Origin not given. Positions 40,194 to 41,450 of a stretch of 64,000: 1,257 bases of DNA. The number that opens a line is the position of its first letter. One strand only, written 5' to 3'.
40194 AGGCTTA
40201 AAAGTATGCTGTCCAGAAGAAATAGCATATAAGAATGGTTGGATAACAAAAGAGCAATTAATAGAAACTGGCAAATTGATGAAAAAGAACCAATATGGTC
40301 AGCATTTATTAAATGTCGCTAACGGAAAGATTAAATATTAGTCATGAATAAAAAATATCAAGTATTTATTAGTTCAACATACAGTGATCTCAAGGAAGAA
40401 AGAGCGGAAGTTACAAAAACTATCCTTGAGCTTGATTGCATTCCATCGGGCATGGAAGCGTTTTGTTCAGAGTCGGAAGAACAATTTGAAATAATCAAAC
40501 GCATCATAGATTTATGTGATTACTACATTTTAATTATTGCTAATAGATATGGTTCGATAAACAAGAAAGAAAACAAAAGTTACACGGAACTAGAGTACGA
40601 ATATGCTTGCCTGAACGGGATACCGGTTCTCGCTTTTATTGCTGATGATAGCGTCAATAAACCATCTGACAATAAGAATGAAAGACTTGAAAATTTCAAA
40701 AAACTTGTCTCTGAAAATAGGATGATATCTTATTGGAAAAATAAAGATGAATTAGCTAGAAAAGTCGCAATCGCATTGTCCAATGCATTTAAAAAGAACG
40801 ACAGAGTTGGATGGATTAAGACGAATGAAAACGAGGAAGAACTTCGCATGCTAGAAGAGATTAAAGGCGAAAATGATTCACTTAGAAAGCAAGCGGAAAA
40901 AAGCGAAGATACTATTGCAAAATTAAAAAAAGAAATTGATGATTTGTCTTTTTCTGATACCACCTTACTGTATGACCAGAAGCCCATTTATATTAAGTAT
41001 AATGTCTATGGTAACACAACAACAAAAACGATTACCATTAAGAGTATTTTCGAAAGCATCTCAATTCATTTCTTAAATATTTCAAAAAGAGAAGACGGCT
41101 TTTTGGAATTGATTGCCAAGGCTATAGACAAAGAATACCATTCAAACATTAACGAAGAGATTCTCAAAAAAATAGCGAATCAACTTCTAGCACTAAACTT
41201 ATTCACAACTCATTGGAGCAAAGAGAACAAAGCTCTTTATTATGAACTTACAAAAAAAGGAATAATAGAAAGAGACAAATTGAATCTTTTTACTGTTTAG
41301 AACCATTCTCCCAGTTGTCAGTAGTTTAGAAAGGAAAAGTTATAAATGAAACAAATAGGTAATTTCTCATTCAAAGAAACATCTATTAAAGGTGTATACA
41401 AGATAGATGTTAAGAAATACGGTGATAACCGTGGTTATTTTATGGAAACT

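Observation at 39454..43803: Two defence-type genes (DUF4062 protein and TIR-like protein) interleaved gene-by-gene inside the dTDP-rhamnose operon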

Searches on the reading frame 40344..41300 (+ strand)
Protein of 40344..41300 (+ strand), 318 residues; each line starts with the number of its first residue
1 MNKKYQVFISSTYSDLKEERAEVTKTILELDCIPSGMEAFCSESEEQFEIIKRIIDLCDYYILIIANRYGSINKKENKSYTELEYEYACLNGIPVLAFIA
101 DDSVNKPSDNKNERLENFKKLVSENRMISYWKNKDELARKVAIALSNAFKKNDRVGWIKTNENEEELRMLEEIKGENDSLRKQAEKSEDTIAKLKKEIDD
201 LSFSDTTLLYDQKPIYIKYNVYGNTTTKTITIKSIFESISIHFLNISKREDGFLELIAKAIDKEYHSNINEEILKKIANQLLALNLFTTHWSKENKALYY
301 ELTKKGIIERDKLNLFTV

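Call 3: search_protein_families(library=pfam, proteins=[window:40344-41300:+], max_evalue=0.01)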
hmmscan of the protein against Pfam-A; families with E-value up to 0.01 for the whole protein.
window:40344-41300:+ (318 aa): 2 families
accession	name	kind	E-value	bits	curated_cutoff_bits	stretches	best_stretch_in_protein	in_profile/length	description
PF13271.11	DUF4062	-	4.6e-29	100.9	24.7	1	6-88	1-82/82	Domain of unknown function (DUF4062)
PF04977.20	DivIC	-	0.0047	17.1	28.9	0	168-203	17-52/80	Septum formation initiator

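Call 4: search_protein_families(library=padloc, proteins=[window:40344-41300:+], max_evalue=0.01)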
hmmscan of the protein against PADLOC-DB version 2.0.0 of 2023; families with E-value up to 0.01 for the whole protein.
window:40344-41300:+ (318 aa): 0 families

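Call 11: find_homologous_proteins(query=window:40344-41300:+, max_evalue=0.001)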
Query window:40344-41300:+ (318 aa): 1536 proteins with E <= 0.001 among 4518 candidates; the best 120 are listed.
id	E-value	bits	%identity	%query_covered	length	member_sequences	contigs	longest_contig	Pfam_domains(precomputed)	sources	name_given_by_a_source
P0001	1.7e-200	682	100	100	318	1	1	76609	PF13271.12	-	-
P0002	4.2e-168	576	84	100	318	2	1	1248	PF13271.12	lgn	-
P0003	3.6e-138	478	71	100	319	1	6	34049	PF13271.12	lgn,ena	-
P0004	9.6e-118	411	63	100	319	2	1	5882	PF13271.12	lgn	-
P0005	1.2e-116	407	60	100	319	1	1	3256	PF13271.12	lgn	-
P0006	6.8e-112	391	60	100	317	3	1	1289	PF13271.12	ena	-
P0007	5.5e-111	388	57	100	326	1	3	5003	PF13271.12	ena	-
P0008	7.1e-111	388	58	100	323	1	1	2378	PF13271.12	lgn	-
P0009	3.8e-92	327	51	100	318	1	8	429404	PF13271.12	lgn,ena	-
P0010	9.3e-80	286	47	99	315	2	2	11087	PF13271.12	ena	-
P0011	2.3e-73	265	44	99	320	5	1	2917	PF13271.12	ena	-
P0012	2.2e-71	258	45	99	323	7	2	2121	PF13271.12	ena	-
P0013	6.9e-71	257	44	99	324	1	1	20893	PF13271.12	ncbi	-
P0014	1.7e-70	256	42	99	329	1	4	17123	PF13271.12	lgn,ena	-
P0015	1.9e-70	255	44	99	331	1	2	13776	PF13271.12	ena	-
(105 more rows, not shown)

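Call 12: find_encoding_contigs(protein=P0003, flank=8000, max_places=4)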
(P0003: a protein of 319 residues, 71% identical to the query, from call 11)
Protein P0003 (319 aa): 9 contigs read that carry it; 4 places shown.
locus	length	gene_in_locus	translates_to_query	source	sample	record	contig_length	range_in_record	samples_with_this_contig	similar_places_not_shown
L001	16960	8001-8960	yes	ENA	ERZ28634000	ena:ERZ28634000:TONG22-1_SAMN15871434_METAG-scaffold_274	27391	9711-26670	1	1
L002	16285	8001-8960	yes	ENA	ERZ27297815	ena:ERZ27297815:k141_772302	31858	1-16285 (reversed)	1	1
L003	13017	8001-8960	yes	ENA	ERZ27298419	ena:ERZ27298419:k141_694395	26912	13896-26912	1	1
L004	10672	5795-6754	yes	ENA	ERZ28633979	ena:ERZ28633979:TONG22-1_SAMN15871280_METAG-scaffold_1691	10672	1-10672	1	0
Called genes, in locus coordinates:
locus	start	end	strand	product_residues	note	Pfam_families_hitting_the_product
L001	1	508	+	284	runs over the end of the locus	PF01370:Epimerase, PF04321:RmlD_sub_bind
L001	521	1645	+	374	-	PF02350:Epimerase_2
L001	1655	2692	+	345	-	PF01073:3Beta_HSD, PF01370:Epimerase, PF02719:Polysacc_synt_2, PF04321:RmlD_sub_bind, PF07993:NAD_binding_4, PF16363:GDP_Man_Dehyd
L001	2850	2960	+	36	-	-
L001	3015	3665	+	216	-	PF02348:CTP_transf_3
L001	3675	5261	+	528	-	PF00682:HMGL-like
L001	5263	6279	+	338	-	PF00294:PfkB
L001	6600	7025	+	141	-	-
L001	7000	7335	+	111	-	-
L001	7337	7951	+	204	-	-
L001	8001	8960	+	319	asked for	PF13271:DUF4062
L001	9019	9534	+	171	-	-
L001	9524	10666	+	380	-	PF14072:DndB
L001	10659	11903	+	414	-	-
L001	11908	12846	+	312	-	PF14022:DUF4238 (weak)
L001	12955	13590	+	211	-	-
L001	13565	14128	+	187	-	-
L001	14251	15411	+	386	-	-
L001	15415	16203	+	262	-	PF04055:Radical_SAM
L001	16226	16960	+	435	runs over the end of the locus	PF07751:Abi_2 (weak)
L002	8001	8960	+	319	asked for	PF13271:DUF4062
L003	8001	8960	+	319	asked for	PF13271:DUF4062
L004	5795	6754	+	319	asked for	PF13271:DUF4062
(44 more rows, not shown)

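Call 13: find_encoding_contigs(protein=P0009, flank=8000, max_places=4)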
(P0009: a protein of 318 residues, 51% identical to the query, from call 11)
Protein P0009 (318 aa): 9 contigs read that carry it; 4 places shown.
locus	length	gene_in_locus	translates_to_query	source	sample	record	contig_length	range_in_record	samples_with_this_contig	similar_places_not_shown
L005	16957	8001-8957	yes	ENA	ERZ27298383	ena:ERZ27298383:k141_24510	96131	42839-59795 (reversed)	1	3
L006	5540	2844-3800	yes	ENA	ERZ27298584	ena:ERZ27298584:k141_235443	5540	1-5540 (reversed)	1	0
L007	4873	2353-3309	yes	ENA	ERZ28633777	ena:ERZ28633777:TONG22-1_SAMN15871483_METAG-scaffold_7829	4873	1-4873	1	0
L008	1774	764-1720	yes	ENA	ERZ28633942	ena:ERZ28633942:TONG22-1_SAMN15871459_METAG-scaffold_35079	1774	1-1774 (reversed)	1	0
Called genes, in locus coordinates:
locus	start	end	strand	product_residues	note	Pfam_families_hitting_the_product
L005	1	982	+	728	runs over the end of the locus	PF04932:Wzy_C, PF00535:Glycos_transf_2 (weak)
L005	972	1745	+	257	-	-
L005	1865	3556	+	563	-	PF02368:Big_2 (faint), PF21764:Invasin_D4 (faint), PF26182:Ig_NUP210_5th (faint), PF04892:VanZ-LLP1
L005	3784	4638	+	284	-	-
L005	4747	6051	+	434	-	PF13175:AAA_15, PF13304:AAA_21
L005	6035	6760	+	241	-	PF13707:RloB (weak)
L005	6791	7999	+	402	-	PF01210:NAD_Gly3P_dh_N (weak), PF03721:UDPG_MGDP_dh_N, PF00984:UDPG_MGDP_dh, PF03720:UDPG_MGDP_dh_C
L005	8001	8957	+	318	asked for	PF13271:DUF4062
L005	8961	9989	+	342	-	PF01073:3Beta_HSD, PF01370:Epimerase, PF02719:Polysacc_synt_2, PF04321:RmlD_sub_bind, PF07993:NAD_binding_4, PF16363:GDP_Man_Dehyd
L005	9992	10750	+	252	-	-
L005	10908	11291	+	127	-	PF05973:Gp49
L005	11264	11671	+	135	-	PF01381:HTH_3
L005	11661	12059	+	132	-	PF02556:SecB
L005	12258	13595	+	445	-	PF04231:Endonuclease_1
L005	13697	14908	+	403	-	PF00464:SHMT, PF00155:Aminotran_1_2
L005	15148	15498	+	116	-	-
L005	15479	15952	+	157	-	PF15731:MqsA_antitoxin, PF01381:HTH_3 (weak), PF12844:HTH_19 (weak), PF13560:HTH_31 (weak)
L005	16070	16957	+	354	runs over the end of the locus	PF17761:DUF1016_N, PF06250:YhcG_C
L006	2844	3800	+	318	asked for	PF13271:DUF4062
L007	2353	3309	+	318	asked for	PF13271:DUF4062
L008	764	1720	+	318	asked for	PF13271:DUF4062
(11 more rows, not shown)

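Call 30: find_related_loci(query=A1, collection=genome_contigs, flank=10000)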
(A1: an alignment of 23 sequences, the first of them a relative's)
Query A1 (318 aa) in genome_contigs; peptide patterns used: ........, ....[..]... (x = any residue, [..] = any of these).
409 stretches matched a pattern; 348 encode a relative of the query (tblastn E <= 1e-3); the best 80 are kept; 80 distinct loci.
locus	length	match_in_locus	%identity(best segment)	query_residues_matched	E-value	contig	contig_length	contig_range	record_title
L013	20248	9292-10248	44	1-316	3e-78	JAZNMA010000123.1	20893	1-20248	MAG: Christensenellaceae bacterium isolate T1900044665_TS20190131.MAGScoT_cleanbin_000017 SGB_1554_k141_3498164, whole g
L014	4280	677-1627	43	3-316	2e-74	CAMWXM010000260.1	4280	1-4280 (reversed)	MAG TPA_asm: uncultured Ruminococcus sp. isolate SRR14411257_bin.9_metawrap_v1.3_MAG genome assembly, contig: NODE.3584_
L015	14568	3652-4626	44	1-316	4e-74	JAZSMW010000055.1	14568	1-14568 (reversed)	MAG: Clostridia bacterium isolate T1900044552_TS20190018.MAGScoT_cleanbin_000046 SGB_256_k141_2509022, whole genome shot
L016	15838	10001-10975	43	1-316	1e-71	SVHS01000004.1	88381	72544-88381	MAG: Clostridiales bacterium isolate SIG390 NODE_6390_length_88381_cov_2.937850, whole genome shotgun sequence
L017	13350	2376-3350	42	1-316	1e-71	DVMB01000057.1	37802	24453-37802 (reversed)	MAG TPA_asm: Candidatus Onthoplasma faecigallinarum isolate 5992 CHK70__C470705_L37802_ERR2241760, whole genome shotgun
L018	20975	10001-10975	43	1-316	4e-71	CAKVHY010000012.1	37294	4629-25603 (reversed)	MAG: uncultured Clostridia bacterium isolate REFINED_METABAT215_TOP10_CONTIGS_1500_ASSEMBLY_K77_MERGED__Hadza_MoBio_hadz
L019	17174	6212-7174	41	3-315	1e-70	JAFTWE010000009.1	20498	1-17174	MAG: Clostridia bacterium isolate RGIG4205 Roe_deer_Colon-3__c2080, whole genome shotgun sequence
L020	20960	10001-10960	40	2-315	1e-67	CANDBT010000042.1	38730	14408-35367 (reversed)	MAG TPA_asm: uncultured bacterium isolate ERR6760060_bin.77_metawrap_v1.3_MAG genome assembly, contig: ERZ12802922.1224,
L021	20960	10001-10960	41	2-315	2e-67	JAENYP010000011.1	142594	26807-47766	MAG: Thermincola ferriacetica isolate BL5_bin.1 BL5_bin1_NODE_60_length_142594_cov_62.765061, whole genome shotgun seque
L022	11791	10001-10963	38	3-315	2e-66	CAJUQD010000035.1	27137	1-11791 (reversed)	MAG TPA_asm: uncultured Oscillospiraceae bacterium isolate MGBC152423 genome assembly, contig: MGBC152423.35, whole geno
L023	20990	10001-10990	42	2-316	2e-66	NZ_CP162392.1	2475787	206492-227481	Ruminococcus sp. JL13D9 chromosome, complete genome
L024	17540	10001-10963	38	3-315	5e-66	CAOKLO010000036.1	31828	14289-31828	MAG TPA_asm: uncultured bacterium isolate SRR15604596_bin.20_metawrap_v1.3_MAG genome assembly, contig: NODE.2042_length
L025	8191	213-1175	38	3-315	7e-66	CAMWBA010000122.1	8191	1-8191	MAG TPA_asm: uncultured Firmicutes bacterium isolate SRR14862901_bin.1_metawrap_v1.3_MAG genome assembly, contig: NODE.4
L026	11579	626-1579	40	2-316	1e-65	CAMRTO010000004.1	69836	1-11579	MAG TPA_asm: uncultured Clostridia bacterium isolate SRR13573577_bin.55_metawrap_v1.3_MAG genome assembly, contig: NODE.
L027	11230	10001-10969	40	1-315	6e-65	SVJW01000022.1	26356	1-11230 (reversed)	MAG: Oscillospiraceae bacterium isolate SIG445 NODE_36665_length_26356_cov_4.978459, whole genome shotgun sequence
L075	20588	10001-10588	48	1-183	2e-52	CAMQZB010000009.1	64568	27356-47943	MAG TPA_asm: uncultured Clostridia bacterium isolate ERR3139989_bin.7_metaWRAP_v1.3_MAG genome assembly, contig: ERZ4740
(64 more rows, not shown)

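Call 34: find_encoding_contigs(protein=P0001, flank=10000, max_places=5)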
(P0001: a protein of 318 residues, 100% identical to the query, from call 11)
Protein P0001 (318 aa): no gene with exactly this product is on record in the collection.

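Call 35: find_encoding_contigs(protein=P0004, flank=8000, max_places=3)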
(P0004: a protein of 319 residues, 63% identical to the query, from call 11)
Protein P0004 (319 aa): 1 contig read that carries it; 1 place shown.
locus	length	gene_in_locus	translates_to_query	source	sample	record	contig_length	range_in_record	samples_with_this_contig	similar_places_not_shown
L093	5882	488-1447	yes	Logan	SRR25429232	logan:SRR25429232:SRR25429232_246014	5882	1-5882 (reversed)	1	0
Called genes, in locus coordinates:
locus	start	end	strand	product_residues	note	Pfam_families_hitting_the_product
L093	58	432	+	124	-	-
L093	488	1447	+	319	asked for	PF13271:DUF4062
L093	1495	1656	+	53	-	-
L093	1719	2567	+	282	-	PF02086:MethyltransfD12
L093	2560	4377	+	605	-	-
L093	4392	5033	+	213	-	-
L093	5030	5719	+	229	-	PF07751:Abi_2 (faint)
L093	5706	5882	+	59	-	?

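Call 37: find_encoding_contigs(protein=P0010, flank=8000, max_places=3)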
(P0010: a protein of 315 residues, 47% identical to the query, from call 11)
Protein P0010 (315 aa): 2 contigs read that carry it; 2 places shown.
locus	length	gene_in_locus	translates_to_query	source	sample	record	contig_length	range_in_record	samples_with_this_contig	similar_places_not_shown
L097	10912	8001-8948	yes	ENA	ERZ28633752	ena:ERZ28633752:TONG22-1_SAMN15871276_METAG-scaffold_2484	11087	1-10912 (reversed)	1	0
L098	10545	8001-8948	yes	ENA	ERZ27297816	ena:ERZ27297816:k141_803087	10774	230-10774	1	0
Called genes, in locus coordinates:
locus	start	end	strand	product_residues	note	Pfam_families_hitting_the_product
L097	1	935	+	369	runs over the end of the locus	?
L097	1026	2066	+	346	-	PF13416:SBP_bac_8, PF13343:SBP_bac_6, PF13531:SBP_bac_11 (weak)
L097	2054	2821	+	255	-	PF02463:SMC_N (faint), PF00005:ABC_tran, PF13304:AAA_21 (faint)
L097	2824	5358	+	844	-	PF00528:BPD_transp_1, PF00483:NTP_transferase, PF12804:NTP_transf_3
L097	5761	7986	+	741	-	-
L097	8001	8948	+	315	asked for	PF13271:DUF4062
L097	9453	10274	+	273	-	-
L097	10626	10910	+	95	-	?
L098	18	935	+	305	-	-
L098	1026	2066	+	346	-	PF13416:SBP_bac_8, PF13343:SBP_bac_6, PF13531:SBP_bac_11 (weak)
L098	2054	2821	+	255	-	PF02463:SMC_N (faint), PF00005:ABC_tran, PF13304:AAA_21 (faint)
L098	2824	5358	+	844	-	PF00528:BPD_transp_1, PF00483:NTP_transferase, PF12804:NTP_transf_3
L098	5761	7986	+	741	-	-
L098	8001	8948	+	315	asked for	PF13271:DUF4062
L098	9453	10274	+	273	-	-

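Call 41: find_encoding_contigs(protein=P0002, flank=3000, max_places=3)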
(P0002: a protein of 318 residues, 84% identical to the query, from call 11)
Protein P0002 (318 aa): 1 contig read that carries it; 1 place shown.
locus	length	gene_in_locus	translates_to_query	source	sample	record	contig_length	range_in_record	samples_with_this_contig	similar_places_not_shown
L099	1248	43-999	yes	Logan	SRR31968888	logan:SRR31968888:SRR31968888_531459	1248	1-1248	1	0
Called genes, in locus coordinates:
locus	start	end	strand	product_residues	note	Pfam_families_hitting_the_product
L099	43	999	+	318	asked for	PF13271:DUF4062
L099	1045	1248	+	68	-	?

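Call 52: search_solved_structures(query=A1, max_evalue=1, show_alignments=2)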
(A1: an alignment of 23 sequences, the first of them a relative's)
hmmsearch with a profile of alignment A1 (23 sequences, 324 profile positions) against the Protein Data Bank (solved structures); distinct sequences matched with E-value up to 1: 4.
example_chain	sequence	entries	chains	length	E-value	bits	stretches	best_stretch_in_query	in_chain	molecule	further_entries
10wc_A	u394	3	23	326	6e-71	242.5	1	2-320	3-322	KpSwz DUF4062 | KpSwz | KpSwz TIR/DUF4062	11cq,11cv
2zbi_A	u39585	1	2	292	0.066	15.6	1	115-220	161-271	Flagellin homolog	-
3k8w_A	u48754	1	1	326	0.079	15.3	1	115-220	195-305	Flagellin homolog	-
3k8v_A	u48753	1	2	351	0.079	15.3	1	115-219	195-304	Flagellin homolog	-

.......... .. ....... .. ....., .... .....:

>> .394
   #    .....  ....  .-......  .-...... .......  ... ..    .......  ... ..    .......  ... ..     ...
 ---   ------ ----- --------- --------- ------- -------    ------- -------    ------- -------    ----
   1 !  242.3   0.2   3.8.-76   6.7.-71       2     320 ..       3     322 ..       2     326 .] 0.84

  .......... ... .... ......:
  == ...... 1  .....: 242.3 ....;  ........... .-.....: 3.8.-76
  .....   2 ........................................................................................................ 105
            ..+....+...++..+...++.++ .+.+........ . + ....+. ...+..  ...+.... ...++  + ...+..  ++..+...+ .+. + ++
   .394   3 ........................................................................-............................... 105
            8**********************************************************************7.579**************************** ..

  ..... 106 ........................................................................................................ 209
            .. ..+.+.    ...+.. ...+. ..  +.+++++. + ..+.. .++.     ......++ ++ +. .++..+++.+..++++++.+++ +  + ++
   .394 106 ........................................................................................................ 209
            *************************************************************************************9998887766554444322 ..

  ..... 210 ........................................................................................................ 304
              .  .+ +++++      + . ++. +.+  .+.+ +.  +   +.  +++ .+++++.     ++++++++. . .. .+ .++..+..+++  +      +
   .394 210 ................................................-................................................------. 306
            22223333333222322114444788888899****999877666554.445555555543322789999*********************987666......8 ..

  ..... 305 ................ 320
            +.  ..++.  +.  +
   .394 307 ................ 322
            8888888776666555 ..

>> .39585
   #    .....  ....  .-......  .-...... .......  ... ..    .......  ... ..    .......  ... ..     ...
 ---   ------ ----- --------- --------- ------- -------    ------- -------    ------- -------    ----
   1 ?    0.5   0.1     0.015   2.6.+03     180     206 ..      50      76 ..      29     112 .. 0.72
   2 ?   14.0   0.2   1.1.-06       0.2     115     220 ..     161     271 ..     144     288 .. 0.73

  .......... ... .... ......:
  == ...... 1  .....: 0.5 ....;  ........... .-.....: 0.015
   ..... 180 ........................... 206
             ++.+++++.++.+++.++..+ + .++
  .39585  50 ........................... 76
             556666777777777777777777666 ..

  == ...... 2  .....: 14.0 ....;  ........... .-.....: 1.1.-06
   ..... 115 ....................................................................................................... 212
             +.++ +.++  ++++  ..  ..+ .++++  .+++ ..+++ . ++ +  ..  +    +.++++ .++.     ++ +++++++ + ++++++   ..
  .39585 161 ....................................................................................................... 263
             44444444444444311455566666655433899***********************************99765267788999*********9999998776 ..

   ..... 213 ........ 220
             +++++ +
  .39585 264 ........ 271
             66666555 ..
